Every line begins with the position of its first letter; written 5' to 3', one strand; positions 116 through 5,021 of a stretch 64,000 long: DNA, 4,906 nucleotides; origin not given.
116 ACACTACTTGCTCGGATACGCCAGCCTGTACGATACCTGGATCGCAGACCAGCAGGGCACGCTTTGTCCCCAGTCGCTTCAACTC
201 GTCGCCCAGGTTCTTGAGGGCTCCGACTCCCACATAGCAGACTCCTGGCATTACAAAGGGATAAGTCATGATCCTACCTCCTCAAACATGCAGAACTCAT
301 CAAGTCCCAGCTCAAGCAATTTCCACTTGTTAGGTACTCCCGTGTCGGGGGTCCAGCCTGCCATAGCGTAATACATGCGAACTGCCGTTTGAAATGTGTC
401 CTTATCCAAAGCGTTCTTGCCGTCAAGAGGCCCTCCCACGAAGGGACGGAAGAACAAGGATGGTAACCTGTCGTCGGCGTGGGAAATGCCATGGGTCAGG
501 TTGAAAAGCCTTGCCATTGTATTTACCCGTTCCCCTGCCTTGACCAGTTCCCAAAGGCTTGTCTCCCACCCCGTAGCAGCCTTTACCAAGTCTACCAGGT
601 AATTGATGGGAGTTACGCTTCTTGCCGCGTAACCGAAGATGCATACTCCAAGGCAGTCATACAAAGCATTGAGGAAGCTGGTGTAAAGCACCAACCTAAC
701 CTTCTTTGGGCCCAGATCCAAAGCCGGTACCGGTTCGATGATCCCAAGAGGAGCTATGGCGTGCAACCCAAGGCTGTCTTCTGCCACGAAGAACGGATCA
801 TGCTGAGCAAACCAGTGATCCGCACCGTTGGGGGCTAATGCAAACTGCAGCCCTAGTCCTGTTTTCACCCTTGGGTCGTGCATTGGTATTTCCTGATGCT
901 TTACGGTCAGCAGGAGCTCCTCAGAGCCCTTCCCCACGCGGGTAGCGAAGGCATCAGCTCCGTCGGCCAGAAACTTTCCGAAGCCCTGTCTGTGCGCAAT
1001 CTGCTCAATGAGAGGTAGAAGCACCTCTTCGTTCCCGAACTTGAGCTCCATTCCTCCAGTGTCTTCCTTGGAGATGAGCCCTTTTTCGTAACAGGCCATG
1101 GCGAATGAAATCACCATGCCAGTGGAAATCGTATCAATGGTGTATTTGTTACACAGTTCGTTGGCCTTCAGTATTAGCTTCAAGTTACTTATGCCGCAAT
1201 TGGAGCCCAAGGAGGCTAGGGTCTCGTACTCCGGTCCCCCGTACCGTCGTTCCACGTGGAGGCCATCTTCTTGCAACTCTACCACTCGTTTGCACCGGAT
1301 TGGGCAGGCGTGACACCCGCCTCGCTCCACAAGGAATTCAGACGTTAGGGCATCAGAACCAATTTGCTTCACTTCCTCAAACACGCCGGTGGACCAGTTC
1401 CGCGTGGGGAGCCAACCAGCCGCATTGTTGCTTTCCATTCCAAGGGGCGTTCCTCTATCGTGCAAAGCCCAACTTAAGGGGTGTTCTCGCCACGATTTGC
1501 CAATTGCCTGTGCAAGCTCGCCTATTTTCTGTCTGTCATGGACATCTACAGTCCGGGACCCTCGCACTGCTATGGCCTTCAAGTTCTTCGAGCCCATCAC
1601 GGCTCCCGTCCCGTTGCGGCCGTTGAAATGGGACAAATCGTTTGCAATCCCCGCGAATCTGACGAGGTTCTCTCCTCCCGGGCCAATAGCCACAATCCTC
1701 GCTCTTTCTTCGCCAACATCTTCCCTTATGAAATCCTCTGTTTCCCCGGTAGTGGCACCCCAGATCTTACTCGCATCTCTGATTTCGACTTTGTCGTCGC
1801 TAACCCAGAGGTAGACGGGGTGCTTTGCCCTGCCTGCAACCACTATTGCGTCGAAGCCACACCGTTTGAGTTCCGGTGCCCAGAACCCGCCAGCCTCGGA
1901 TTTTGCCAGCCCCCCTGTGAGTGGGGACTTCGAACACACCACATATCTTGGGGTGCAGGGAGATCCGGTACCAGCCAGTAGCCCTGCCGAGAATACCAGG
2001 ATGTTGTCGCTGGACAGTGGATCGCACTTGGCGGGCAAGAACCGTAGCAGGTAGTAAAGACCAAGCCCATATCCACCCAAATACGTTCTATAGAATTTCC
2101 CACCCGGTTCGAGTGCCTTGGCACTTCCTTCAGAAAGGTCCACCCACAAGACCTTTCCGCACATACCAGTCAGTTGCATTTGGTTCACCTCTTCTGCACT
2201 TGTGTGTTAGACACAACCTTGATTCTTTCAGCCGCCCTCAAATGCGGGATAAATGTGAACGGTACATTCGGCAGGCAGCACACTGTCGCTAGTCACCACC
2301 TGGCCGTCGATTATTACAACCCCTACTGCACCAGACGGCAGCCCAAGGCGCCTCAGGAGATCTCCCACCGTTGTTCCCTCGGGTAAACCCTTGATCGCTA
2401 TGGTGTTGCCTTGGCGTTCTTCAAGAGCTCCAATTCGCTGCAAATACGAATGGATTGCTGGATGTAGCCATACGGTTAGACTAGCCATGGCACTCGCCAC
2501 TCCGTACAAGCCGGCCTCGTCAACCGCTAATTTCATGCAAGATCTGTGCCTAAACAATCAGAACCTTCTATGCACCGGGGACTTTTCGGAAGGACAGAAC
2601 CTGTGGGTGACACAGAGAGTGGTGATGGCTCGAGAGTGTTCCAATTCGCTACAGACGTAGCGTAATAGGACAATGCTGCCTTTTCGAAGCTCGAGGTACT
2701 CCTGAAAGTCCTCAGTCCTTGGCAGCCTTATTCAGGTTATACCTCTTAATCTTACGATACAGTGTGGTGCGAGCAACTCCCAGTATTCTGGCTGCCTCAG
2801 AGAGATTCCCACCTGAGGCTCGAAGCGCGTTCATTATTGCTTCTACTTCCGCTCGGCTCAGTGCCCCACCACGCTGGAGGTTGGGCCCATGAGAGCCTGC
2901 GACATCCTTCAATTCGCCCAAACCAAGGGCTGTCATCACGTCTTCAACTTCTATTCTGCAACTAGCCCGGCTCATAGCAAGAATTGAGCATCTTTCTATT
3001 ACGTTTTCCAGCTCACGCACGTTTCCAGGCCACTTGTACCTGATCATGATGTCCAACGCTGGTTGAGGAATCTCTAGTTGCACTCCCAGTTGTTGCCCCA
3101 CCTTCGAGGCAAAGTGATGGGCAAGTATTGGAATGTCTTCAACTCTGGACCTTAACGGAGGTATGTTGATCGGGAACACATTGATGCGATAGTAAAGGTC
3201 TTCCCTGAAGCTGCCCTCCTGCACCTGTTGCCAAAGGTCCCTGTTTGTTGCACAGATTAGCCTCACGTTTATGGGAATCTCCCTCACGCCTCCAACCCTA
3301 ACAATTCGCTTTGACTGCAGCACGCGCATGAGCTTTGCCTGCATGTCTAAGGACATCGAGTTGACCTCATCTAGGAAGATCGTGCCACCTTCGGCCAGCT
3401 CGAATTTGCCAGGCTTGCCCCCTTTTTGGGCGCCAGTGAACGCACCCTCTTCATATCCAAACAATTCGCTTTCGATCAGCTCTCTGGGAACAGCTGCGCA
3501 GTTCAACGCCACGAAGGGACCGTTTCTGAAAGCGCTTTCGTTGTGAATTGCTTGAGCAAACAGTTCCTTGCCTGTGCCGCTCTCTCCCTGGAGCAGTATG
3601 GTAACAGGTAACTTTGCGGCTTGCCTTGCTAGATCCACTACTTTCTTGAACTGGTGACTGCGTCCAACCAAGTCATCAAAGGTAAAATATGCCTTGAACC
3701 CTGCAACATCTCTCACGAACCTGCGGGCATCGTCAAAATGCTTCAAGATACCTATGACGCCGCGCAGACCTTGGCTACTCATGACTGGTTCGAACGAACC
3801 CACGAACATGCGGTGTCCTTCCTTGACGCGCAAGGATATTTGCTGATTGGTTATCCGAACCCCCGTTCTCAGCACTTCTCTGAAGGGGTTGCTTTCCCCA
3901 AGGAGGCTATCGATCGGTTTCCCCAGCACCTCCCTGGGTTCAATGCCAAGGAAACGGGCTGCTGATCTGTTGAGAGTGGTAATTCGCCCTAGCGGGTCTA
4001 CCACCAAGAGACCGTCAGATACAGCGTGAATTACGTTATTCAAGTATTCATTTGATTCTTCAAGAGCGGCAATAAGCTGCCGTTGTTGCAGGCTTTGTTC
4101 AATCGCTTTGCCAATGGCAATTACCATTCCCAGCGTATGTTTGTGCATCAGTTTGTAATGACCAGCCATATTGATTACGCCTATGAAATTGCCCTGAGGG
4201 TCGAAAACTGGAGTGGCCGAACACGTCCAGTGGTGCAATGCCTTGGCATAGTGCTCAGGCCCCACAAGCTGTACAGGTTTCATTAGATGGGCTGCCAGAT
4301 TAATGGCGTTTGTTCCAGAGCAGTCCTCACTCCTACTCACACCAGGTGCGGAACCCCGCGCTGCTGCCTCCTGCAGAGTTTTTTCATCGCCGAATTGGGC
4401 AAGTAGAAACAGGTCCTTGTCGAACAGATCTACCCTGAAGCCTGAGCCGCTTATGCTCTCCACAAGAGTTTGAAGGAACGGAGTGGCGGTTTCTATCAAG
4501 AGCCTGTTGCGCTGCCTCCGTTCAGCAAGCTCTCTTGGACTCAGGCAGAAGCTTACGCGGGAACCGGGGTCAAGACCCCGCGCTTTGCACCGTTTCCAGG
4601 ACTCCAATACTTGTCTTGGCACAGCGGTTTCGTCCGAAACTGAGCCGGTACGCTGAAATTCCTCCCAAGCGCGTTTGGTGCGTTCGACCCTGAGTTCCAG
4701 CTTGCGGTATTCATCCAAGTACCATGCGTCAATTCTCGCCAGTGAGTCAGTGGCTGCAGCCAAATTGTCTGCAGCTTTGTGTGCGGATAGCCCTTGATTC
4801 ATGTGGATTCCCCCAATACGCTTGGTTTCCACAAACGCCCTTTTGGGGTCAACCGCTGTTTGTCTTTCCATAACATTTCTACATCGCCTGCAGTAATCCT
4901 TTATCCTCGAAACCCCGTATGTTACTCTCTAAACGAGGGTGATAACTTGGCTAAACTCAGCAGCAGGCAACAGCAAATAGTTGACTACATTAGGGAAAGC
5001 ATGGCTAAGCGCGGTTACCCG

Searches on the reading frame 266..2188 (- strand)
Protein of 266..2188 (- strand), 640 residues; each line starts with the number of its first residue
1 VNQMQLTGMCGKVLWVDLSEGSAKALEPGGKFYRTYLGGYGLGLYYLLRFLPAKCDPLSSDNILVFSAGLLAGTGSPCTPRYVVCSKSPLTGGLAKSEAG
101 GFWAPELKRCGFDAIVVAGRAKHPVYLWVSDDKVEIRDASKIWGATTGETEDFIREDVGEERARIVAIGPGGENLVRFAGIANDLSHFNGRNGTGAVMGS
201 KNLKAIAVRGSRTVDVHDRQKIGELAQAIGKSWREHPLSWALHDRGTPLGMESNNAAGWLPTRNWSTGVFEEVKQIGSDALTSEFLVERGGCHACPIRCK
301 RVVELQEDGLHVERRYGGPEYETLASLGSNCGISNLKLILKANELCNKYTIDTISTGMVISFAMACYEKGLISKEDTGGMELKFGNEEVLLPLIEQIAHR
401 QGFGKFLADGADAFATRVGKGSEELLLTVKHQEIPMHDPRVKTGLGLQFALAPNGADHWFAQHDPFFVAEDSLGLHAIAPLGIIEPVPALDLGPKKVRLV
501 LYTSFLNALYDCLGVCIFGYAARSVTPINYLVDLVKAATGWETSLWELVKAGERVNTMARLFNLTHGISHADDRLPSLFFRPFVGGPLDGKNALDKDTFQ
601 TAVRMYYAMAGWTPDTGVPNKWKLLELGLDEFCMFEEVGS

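Call 34: search_protein_families(library=pfam, proteins=[window:266-2188:-], max_evalue=0.00001)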
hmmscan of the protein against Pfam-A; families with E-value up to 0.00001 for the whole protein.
window:266-2188:- (640 aa): 2 families
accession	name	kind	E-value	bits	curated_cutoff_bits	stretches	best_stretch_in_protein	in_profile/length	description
PF01314.23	AFOR_C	-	6.8e-121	404.5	27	1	225-629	2-385/385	Aldehyde ferredoxin oxidoreductase, domains 2 & 3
PF02730.20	AFOR_N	-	4.3e-75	252.3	29.8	1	11-210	1-198/199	Aldehyde ferredoxin oxidoreductase, N-terminal domain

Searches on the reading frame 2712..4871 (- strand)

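Call 34: search_protein_families(library=pfam, proteins=[window:2712-4871:-], max_evalue=0.00001)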
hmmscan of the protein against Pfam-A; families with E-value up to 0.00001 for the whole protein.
window:2712-4871:- (719 aa): 10 families
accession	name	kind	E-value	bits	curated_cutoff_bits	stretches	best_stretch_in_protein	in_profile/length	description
PF00158.32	Sigma54_activat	-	3.3e-70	235.6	20.2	1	401-568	1-167/168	Sigma-54 interaction domain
PF25601.1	AAA_lid_14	-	4.3e-20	71.8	27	1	574-647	1-72/87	AAA+ ATPase lid domain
PF14532.12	Sigma54_activ_2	-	2.9e-19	70.1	25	1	402-573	1-138/138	Sigma-54 interaction domain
PF02954.25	HTH_8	-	1.8e-14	53.6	22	1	672-711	3-42/42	Bacterial regulatory protein, Fis family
PF08448.16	PAS_4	-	1.5e-12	48.1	23.1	1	283-376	3-102/110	PAS fold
PF00989.32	PAS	-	9.1e-12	45.4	22.6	1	277-377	3-111/113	PAS fold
PF13426.13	PAS_9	-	9e-08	32.8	27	1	285-376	1-98/103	PAS domain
PF07728.20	AAA_5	-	2.5e-07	31.2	22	1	425-545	2-124/139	AAA domain (dynein-related subfamily)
PF13188.13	PAS_8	-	3e-07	30.6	21.8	1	275-332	1-55/65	PAS domain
PF01078.27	Mg_chelatase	-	6.9e-06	26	20.3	0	477-543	89-157/207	Magnesium chelatase, subunit ChlI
